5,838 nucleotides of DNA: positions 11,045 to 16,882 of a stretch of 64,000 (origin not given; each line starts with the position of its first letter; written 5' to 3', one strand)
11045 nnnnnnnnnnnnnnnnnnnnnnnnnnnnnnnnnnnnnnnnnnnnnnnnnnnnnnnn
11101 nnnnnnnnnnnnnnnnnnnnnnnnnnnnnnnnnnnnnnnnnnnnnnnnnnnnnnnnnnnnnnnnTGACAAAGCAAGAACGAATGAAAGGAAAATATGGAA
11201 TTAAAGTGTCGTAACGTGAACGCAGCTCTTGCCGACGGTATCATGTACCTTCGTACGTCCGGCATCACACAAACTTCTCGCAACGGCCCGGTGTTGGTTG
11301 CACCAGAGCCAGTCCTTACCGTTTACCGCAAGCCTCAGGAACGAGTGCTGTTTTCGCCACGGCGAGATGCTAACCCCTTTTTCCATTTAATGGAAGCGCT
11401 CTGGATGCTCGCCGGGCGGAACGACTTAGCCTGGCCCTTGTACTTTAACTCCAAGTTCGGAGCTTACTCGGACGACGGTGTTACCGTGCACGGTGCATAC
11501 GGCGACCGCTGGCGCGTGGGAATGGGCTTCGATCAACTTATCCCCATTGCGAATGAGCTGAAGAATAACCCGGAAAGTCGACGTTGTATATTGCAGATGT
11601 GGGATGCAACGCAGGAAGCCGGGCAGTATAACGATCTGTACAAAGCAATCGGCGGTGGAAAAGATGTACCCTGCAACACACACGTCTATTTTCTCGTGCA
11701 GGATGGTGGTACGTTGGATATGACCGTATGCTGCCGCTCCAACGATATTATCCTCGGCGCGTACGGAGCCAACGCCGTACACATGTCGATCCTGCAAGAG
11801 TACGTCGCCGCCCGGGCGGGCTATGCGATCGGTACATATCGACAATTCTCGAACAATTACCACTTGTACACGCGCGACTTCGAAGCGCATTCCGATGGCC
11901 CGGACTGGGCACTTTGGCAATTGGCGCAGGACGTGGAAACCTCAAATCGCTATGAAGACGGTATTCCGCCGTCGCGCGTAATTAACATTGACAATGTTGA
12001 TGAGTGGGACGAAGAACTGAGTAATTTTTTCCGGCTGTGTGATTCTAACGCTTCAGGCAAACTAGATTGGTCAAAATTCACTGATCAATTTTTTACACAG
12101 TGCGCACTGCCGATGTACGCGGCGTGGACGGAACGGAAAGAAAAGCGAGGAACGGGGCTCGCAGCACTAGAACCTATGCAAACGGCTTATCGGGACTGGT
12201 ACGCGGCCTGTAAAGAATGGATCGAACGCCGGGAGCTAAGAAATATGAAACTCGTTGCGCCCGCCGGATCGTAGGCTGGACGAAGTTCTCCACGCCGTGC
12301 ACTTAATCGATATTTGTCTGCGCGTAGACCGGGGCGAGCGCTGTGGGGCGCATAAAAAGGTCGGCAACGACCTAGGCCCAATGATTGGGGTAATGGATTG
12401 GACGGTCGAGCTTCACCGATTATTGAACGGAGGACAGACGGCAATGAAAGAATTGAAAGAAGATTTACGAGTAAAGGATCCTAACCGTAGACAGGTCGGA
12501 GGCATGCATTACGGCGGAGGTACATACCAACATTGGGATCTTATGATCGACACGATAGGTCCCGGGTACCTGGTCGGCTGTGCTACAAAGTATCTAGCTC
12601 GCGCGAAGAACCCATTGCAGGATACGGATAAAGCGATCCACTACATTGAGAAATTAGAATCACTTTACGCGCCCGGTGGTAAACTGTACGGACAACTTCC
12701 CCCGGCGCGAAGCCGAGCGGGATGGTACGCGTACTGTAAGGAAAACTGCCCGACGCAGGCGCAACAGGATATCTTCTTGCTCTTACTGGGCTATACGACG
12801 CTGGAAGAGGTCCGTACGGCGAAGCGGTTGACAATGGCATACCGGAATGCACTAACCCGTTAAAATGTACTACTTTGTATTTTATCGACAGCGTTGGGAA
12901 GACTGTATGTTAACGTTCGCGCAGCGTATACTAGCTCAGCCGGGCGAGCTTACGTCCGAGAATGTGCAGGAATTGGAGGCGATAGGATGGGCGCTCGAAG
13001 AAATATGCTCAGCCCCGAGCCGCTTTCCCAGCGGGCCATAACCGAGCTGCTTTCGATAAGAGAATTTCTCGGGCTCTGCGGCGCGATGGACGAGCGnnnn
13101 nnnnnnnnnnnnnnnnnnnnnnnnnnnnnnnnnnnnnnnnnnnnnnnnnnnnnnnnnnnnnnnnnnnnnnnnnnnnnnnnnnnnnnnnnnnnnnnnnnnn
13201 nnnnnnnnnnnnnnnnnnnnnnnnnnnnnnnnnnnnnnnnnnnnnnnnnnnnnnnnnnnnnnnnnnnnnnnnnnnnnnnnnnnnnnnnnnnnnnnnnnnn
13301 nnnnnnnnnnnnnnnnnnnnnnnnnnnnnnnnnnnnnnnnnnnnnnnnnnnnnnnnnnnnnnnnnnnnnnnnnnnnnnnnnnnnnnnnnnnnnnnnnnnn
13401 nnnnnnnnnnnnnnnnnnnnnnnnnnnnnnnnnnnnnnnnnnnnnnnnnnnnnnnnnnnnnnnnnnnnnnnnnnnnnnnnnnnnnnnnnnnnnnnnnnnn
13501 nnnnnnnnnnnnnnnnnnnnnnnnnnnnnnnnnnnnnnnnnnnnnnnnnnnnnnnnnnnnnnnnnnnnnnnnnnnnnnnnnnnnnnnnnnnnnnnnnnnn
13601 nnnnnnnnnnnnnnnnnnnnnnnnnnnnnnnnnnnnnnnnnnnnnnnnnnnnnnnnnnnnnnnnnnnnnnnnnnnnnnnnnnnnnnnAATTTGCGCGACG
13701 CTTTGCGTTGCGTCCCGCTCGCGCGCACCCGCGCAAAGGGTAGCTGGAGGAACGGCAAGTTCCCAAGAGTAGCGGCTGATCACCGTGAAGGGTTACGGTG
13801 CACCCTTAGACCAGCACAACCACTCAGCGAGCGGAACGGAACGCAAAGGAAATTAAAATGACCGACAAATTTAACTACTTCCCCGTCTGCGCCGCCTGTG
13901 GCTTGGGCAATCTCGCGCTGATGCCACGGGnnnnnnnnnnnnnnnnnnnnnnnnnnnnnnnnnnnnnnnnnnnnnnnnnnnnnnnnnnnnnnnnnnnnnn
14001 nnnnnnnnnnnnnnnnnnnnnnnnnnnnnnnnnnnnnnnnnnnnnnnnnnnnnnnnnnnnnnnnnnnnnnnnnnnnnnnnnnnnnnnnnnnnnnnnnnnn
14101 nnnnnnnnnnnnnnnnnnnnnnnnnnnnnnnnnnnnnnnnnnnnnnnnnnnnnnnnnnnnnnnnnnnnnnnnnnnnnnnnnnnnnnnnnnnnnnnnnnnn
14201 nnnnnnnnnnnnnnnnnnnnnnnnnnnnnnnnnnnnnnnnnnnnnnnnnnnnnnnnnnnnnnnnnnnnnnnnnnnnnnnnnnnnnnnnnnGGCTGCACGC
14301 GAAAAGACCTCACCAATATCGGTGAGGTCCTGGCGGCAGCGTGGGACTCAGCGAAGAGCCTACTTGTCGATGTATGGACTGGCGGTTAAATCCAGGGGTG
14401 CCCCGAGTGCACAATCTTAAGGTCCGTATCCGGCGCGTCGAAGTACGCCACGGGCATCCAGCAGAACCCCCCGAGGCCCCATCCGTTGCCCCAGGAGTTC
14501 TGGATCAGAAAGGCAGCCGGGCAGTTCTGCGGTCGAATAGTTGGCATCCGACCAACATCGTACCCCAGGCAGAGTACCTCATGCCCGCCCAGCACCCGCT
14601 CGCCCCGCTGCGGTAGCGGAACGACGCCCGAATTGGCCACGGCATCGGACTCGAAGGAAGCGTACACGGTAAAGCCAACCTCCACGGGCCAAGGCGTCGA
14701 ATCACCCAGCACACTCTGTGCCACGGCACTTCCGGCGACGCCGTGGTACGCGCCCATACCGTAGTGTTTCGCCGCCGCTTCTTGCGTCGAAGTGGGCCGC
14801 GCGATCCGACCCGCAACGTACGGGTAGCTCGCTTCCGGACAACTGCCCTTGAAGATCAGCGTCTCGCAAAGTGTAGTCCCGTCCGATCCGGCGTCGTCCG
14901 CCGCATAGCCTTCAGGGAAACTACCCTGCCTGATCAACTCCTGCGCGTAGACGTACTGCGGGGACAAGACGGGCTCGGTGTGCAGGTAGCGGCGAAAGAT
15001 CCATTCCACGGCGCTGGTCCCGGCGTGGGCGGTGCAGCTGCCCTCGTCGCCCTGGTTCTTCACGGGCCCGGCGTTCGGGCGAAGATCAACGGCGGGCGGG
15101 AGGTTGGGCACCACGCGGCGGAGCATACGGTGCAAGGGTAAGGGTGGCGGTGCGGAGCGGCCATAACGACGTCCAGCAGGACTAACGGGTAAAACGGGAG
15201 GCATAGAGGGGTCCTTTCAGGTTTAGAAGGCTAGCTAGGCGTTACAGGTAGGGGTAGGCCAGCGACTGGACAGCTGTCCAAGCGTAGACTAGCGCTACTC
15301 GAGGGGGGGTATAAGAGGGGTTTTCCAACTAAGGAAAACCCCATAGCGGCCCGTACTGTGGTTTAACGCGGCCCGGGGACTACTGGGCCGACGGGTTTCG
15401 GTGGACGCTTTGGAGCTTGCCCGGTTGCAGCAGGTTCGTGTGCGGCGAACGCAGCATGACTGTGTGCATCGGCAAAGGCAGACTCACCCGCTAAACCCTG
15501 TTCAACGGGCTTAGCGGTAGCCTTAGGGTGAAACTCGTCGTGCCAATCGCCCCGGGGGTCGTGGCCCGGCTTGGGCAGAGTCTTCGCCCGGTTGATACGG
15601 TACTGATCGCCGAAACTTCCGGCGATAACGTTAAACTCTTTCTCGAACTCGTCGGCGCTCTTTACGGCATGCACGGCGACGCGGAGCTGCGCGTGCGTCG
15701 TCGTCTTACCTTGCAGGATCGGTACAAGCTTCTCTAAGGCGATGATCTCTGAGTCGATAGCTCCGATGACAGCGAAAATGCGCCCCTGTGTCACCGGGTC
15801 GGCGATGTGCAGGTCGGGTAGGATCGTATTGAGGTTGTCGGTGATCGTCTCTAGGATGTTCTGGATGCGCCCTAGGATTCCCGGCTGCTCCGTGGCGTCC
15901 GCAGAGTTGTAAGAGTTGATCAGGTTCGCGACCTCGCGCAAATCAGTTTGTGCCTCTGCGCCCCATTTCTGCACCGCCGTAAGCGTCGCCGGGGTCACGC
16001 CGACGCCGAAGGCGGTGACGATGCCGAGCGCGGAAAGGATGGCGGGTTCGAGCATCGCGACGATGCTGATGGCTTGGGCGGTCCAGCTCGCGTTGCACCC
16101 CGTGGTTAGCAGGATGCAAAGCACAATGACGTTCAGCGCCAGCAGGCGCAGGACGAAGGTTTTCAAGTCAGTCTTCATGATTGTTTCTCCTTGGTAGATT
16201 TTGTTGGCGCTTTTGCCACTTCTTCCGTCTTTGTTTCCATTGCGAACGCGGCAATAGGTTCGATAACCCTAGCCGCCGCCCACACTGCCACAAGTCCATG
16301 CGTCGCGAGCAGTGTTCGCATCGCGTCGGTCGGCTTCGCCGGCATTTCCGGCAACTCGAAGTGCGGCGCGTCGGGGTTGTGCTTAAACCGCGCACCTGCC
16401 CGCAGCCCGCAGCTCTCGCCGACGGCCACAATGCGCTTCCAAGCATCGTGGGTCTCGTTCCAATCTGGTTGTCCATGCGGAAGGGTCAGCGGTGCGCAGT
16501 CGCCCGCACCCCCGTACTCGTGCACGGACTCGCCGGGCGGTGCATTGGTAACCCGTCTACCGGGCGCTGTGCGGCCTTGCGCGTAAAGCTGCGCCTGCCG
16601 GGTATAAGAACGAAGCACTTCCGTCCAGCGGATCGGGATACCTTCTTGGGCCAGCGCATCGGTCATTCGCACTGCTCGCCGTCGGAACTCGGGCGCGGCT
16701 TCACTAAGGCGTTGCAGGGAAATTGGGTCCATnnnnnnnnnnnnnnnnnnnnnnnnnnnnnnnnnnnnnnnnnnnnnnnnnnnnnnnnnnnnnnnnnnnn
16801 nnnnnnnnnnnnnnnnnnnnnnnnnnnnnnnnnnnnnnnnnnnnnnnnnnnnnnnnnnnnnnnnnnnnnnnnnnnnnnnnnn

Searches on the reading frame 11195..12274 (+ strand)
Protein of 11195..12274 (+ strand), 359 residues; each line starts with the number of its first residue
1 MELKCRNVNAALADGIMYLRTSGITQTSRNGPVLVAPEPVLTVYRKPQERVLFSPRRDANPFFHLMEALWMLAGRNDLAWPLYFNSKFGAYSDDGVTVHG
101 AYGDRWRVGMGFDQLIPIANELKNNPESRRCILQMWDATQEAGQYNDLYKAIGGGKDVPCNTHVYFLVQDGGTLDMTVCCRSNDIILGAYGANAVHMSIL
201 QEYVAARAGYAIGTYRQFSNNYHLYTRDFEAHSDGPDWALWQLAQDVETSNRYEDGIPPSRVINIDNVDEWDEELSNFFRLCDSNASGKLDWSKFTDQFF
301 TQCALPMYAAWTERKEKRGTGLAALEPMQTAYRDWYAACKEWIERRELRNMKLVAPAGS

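Call 64: search_protein_families(library=pfam, proteins=[window:11195-12274:+], max_evalue=0.001)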
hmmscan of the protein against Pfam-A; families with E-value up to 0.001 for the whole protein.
window:11195-12274:+ (359 aa): 1 family
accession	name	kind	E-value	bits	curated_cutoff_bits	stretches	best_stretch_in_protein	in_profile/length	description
PF00303.24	Thymidylat_synt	-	7.1e-18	65.1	24.3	1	66-231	57-217/266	Thymidylate synthase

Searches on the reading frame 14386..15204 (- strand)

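Call 96: search_protein_families(library=pfam, proteins=[window:14386-15204:-], max_evalue=0.001)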
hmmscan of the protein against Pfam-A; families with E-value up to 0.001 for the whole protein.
window:14386-15204:- (272 aa): 1 family
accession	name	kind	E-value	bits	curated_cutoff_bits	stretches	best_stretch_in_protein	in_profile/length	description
PF00112.29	Peptidase_C1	-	1.3e-12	48.7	20.7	1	35-250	1-202/220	Papain family cysteine protease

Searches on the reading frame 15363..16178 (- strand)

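Call 23: search_protein_families(library=pfam, proteins=[window:15363-16178:-], max_evalue=0.01)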
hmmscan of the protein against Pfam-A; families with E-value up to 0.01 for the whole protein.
window:15363-16178:- (271 aa): 1 family
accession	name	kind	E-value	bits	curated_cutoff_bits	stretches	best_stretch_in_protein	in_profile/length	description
PF25472.1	DUF7902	-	0.0045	17.6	26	0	64-109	24-69/85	Domain of unknown function (DUF7902)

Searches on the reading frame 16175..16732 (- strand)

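Call 23: search_protein_families(library=pfam, proteins=[window:16175-16732:-], max_evalue=0.01)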
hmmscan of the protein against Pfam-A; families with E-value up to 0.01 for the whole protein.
window:16175-16732:- (185 aa): 2 families
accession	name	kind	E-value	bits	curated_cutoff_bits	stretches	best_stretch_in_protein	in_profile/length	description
PF02557.22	VanY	-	4.8e-08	33.3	25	1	15-86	7-81/132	D-alanyl-D-alanine carboxypeptidase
PF13539.11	Peptidase_M15_4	-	1.9e-07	32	25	1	66-127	5-70/70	D-alanyl-D-alanine carboxypeptidase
